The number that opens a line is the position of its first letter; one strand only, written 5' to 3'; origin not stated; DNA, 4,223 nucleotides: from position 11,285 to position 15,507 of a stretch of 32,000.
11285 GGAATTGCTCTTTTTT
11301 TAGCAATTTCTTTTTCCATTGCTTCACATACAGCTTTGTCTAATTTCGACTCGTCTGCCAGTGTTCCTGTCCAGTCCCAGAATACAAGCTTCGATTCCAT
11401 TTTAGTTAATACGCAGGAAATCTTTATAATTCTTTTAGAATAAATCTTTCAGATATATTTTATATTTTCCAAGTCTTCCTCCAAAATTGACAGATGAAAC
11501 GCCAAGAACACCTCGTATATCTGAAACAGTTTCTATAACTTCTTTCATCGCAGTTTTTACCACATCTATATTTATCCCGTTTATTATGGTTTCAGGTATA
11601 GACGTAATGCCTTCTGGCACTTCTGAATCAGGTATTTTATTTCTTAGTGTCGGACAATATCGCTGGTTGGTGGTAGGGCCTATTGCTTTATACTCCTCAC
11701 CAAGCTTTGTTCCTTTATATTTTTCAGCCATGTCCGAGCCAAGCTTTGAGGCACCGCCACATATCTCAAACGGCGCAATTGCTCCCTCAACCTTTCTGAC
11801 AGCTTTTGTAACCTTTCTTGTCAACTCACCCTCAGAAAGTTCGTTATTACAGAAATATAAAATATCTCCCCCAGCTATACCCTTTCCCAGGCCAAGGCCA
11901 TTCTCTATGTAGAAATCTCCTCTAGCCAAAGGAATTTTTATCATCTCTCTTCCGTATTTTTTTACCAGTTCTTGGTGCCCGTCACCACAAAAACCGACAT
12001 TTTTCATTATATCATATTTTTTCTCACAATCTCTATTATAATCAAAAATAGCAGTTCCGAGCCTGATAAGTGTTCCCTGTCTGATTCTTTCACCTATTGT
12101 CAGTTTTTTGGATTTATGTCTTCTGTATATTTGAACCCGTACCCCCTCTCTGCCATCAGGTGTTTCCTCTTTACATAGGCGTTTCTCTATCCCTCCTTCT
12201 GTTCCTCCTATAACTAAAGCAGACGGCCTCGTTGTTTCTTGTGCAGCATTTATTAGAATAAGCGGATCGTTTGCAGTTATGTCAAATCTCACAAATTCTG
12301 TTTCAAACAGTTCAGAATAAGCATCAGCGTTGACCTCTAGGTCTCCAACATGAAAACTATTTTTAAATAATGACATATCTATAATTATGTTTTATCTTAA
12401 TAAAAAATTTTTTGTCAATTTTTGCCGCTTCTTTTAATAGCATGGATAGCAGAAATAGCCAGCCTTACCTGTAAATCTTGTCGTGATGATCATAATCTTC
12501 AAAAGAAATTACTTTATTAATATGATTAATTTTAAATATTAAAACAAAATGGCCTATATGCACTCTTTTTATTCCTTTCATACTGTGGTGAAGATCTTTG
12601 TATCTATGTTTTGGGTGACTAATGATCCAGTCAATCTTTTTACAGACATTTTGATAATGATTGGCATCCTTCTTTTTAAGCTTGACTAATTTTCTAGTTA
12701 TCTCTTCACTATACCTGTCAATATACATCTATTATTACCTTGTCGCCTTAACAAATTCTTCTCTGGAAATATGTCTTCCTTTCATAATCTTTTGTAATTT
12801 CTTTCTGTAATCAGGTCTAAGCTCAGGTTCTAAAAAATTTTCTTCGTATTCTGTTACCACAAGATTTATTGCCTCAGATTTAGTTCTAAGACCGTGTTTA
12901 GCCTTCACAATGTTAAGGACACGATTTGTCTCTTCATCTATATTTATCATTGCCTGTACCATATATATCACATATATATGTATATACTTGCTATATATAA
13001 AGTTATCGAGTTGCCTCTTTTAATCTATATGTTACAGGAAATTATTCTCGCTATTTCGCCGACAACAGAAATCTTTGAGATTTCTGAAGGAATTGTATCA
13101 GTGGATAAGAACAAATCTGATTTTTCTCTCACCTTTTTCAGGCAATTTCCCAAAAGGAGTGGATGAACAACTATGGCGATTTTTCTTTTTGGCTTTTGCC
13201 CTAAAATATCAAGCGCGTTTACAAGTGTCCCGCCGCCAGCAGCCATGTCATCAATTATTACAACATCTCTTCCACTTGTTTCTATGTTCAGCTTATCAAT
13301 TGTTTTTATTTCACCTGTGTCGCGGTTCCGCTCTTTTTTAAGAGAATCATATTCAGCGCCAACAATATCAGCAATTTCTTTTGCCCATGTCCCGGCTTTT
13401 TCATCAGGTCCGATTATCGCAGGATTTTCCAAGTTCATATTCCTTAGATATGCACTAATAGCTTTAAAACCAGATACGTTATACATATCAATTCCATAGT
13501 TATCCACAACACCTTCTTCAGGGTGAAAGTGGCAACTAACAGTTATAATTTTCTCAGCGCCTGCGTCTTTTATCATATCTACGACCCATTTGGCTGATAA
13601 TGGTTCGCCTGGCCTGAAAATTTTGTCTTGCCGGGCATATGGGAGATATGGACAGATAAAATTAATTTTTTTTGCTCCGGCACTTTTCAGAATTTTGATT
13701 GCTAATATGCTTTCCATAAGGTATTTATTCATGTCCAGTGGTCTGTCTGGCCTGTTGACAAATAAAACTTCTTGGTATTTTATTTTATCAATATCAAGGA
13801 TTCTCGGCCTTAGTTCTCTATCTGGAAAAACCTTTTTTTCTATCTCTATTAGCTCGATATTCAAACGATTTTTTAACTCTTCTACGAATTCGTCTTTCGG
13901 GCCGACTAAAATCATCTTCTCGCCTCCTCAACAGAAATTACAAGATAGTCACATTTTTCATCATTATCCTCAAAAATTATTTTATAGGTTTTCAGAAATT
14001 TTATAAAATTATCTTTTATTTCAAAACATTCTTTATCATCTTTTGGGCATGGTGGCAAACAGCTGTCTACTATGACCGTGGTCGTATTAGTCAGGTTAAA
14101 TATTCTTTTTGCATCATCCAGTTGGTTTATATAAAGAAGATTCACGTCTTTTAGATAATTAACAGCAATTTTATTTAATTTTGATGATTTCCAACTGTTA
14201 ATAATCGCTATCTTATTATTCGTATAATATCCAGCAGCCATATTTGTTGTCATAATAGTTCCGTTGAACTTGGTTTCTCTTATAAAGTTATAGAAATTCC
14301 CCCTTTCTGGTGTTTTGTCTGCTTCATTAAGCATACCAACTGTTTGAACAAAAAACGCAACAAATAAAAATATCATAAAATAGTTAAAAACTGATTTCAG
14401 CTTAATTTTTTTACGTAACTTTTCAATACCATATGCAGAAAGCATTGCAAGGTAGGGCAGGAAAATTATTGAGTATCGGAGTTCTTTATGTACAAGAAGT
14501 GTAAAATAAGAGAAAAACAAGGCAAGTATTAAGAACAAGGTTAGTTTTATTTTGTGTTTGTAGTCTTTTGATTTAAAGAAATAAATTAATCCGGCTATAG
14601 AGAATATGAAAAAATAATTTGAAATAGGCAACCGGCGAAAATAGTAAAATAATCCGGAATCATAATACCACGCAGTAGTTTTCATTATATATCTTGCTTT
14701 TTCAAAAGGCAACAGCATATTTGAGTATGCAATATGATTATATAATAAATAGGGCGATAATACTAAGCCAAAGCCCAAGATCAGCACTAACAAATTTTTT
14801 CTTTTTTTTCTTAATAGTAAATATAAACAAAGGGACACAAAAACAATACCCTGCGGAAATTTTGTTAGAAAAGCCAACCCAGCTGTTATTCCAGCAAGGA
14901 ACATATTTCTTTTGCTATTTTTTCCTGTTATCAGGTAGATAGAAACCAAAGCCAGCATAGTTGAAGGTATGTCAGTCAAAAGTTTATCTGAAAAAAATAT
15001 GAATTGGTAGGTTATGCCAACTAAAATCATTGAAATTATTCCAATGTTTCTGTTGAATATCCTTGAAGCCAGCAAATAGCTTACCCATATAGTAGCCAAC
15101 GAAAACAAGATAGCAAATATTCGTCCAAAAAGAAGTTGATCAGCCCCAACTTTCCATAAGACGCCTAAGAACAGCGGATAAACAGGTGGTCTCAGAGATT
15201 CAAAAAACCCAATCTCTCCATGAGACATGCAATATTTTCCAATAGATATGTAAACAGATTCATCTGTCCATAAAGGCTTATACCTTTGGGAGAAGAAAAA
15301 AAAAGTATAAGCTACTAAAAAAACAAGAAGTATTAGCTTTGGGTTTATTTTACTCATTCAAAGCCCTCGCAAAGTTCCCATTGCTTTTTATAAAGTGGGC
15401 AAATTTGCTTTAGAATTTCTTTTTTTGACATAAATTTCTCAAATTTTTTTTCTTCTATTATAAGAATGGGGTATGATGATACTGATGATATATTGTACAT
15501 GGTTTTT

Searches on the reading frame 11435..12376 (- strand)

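Call 9: search_protein_families(library=pfam, proteins=[window:11435-12376:-])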
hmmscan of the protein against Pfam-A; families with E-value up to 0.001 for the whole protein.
window:11435-12376:- (313 aa): 2 families
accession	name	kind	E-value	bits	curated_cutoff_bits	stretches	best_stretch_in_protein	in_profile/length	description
PF02741.20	FTR_C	-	1e-39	136.4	25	1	153-312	1-149/149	FTR, proximal lobe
PF01913.23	FTR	-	6.1e-29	101.2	27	1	17-150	9-142/142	Formylmethanofuran-tetrahydromethanopterin formyltransferase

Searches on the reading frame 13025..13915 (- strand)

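Call 20: search_protein_families(library=pfam, proteins=[window:13025-13915:-])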
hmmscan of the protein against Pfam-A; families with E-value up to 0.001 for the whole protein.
window:13025-13915:- (296 aa): 3 families
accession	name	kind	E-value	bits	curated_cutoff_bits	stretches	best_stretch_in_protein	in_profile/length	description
PF13793.12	Pribosyltran_N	-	3.8e-23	82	25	1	8-119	10-117/117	N-terminal domain of ribose phosphate pyrophosphokinase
PF00156.33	Pribosyltran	-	1.2e-15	57.7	26.3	1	153-274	19-144/158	Phosphoribosyl transferase domain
PF14572.12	Pribosyl_synth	-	0.00061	20.2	27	0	212-283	80-153/184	Phosphoribosyl synthetase-associated domain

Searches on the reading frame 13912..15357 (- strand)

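Call 9: search_protein_families(library=pfam, proteins=[window:13912-15357:-])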
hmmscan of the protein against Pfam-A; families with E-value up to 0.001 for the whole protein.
window:13912-15357:- (481 aa): 2 families
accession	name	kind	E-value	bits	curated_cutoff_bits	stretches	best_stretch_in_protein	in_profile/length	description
PF13231.12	PMT_2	-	4.5e-18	66.4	26.1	1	56-205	2-159/160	Dolichyl-phosphate-mannose-protein mannosyltransferase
PF03901.23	Glyco_transf_22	-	7e-09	35.8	23.8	1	10-363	58-385/414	Alg9-like mannosyltransferase family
